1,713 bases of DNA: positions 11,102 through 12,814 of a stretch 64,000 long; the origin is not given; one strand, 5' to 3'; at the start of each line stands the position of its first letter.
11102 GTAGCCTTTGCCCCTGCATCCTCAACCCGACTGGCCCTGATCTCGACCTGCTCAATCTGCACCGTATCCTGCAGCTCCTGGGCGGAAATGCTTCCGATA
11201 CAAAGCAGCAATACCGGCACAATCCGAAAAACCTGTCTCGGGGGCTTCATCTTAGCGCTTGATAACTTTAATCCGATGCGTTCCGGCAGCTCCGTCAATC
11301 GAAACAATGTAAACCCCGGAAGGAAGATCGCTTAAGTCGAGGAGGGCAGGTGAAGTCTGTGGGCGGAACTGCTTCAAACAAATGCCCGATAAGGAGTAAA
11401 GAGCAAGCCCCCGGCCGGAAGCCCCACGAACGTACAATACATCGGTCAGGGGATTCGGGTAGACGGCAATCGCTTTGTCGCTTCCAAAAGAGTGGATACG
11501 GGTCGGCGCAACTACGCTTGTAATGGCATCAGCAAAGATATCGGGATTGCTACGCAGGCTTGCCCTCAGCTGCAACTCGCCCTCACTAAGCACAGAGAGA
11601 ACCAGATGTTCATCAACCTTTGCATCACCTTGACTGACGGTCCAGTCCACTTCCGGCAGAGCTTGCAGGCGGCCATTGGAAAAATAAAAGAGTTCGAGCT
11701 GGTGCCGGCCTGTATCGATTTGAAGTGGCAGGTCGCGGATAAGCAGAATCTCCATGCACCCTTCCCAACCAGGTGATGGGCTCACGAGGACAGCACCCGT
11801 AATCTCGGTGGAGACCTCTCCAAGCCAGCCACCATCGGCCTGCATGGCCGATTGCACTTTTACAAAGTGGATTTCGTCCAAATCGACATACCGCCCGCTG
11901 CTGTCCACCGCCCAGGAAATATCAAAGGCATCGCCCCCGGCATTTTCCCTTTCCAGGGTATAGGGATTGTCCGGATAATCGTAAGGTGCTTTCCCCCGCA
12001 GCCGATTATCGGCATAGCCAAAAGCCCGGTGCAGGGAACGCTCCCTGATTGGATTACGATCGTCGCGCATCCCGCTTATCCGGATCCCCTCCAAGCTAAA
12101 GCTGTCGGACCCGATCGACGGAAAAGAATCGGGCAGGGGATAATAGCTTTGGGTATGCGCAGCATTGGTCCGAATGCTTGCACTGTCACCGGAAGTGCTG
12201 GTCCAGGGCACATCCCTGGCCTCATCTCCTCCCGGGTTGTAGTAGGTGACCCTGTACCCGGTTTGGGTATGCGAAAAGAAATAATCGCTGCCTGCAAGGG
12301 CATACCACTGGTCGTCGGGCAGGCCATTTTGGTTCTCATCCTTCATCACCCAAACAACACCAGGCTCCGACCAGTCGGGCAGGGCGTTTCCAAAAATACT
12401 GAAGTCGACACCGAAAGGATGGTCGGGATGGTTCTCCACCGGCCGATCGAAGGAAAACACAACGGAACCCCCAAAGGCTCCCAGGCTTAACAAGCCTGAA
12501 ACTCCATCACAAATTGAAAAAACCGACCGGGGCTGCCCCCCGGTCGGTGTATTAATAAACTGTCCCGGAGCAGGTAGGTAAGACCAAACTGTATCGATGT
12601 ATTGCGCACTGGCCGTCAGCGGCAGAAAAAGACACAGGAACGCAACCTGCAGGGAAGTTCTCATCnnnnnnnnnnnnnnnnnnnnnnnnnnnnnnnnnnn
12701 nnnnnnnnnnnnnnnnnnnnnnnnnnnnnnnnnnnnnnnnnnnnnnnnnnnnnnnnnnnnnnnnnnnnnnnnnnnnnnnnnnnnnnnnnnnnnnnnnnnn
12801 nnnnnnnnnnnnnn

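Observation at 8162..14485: Cobalamin-riboswitch operon whose first two genes are T9SS-secreted proteins: candidate T9SS-dependent corrinoid-capture module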

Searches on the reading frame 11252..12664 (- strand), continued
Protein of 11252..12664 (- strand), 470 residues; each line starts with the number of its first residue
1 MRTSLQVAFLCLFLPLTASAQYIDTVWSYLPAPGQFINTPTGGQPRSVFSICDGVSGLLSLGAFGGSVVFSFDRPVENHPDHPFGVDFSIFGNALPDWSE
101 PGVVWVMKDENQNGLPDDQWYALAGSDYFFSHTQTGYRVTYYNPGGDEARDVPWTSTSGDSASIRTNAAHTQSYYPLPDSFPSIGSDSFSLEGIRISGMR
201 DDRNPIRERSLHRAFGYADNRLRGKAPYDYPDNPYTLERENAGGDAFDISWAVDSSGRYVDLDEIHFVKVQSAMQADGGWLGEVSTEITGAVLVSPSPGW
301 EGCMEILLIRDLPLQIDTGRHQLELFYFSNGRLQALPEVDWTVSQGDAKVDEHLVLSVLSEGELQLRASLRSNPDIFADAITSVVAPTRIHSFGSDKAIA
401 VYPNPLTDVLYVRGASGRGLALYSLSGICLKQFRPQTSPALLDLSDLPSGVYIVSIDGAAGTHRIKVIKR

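Call 43: fold_search(model_id=the predicted structure, library=pdb)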
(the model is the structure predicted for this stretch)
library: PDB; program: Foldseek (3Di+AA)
matches with E <= 10: 1396; with E <= 0.001: 44
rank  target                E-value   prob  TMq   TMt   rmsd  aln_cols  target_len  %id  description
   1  7biz_B                1.5e-17  1.00  0.46  0.46   5.8       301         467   33  Structure of a B12 binding lipoprotein from Bacteroides thetaiotaomicron (released 2022-03-02)
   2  8blw_B                3.1e-17  1.00  0.42  0.33   6.8       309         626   34  Vitamin B12 transporter BtuB1 with lipoprotein BtuG1 from B. theta (released 2023-08-16)
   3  7biz_A                3.4e-17  1.00  0.46  0.45   5.8       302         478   32  Structure of a B12 binding lipoprotein from Bacteroides thetaiotaomicron (released 2022-03-02)
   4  9hcj_10               8.7e-06  0.94  0.15  0.05  34.4       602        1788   10  D. discoideum nuclear pore complex (released 2024-12-25)
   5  7quz_AAA              9.2e-06  1.00  0.15  0.36  15.9       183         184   17  Crystal structure of the SeMet octameric C-terminal Big_2-CBM56 domains from Paenibacillus illinoisensis (Bacillus c (released 2023-02-01)
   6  6za2_B                1.1e-05  0.99  0.19  0.10  17.8       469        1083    9  Crystal structure of dimeric latent PorU from Porphyromonas gingivalis (released 2021-09-29)
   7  7quz_DDD              1.5e-05  1.00  0.15  0.35  16.0       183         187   18  Crystal structure of the SeMet octameric C-terminal Big_2-CBM56 domains from Paenibacillus illinoisensis (Bacillus c (released 2023-02-01)
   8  7c7u_B                1.6e-05  0.99  0.19  0.16  22.9       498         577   10  Biofilm associated protein - BSP domain (released 2021-05-12)
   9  7r3t_B                1.7e-05  1.00  0.14  0.35  15.9       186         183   17  Crystal structure of the Dimeric C-terminal Big_2-CBM56 domains from Paenibacillus illinoisensis (Bacillus circulans I (released 2023-02-22)
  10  7quz_BBB              3.6e-05  1.00  0.15  0.36  15.9       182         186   17  Crystal structure of the SeMet octameric C-terminal Big_2-CBM56 domains from Paenibacillus illinoisensis (Bacillus c (released 2023-02-01)
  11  8uin_A                3.8e-05  0.95  0.20  0.16  22.1       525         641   11  Structure of the C3bBb-albicin complex (released 2024-05-08)
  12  2wii_A                4.2e-05  0.94  0.19  0.15  22.3       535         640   10  Complement C3b in complex with factor H domains 1-4 (released 2009-06-09)
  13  6za2_A                4.4e-05  0.97  0.19  0.10  17.6       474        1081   10  Crystal structure of dimeric latent PorU from Porphyromonas gingivalis (released 2021-09-29)
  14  6rur_A                4.4e-05  0.94  0.19  0.15  22.0       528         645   11  Structure of the SCIN stabilized C3bBb convertase bound to properdin (released 2019-08-21)
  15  7r5k_10               4.6e-05  0.96  0.16  0.05  24.0       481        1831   12  Human nuclear pore complex (constricted) (released 2022-06-22)
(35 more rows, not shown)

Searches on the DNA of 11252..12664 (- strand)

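Call 29: search_rna_families(sources=[L056, L091, L064, L095, L104, L103, L098, L099], threshold=gathering)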
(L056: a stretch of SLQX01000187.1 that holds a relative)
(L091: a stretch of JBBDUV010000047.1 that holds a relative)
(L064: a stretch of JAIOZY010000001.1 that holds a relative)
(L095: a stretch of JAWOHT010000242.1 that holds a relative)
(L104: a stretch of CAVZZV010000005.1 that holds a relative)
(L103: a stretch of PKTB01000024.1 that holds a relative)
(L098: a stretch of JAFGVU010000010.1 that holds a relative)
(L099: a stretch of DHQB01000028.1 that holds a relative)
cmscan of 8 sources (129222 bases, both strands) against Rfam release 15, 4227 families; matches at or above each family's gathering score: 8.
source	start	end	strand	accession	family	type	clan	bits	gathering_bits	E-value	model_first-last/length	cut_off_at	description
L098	7742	7921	+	RF00174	Cobalamin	Cis-reg; riboswitch;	CL00101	107.6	31.5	1.1e-25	1-189/189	no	Cobalamin riboswitch aptamer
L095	662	895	+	RF00174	Cobalamin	Cis-reg; riboswitch;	CL00101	106.7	31.5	2.1e-25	1-189/189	no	Cobalamin riboswitch aptamer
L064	3430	3631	+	RF00174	Cobalamin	Cis-reg; riboswitch;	CL00101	105.1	31.5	5.7e-25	1-189/189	no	Cobalamin riboswitch aptamer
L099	5336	5517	+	RF00174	Cobalamin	Cis-reg; riboswitch;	CL00101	98.9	31.5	3.5e-23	1-189/189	no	Cobalamin riboswitch aptamer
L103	7495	7686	+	RF00174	Cobalamin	Cis-reg; riboswitch;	CL00101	95.3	31.5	3.6e-22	1-189/189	no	Cobalamin riboswitch aptamer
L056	5534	5733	+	RF00174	Cobalamin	Cis-reg; riboswitch;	CL00101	85.3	31.5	2.7e-19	1-189/189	no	Cobalamin riboswitch aptamer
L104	7544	7789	+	RF00174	Cobalamin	Cis-reg; riboswitch;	CL00101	82.6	31.5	1.6e-18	1-189/189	no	Cobalamin riboswitch aptamer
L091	6325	6704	+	RF00174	Cobalamin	Cis-reg; riboswitch;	CL00101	82.4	31.5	1.8e-18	1-189/189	no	Cobalamin riboswitch aptamer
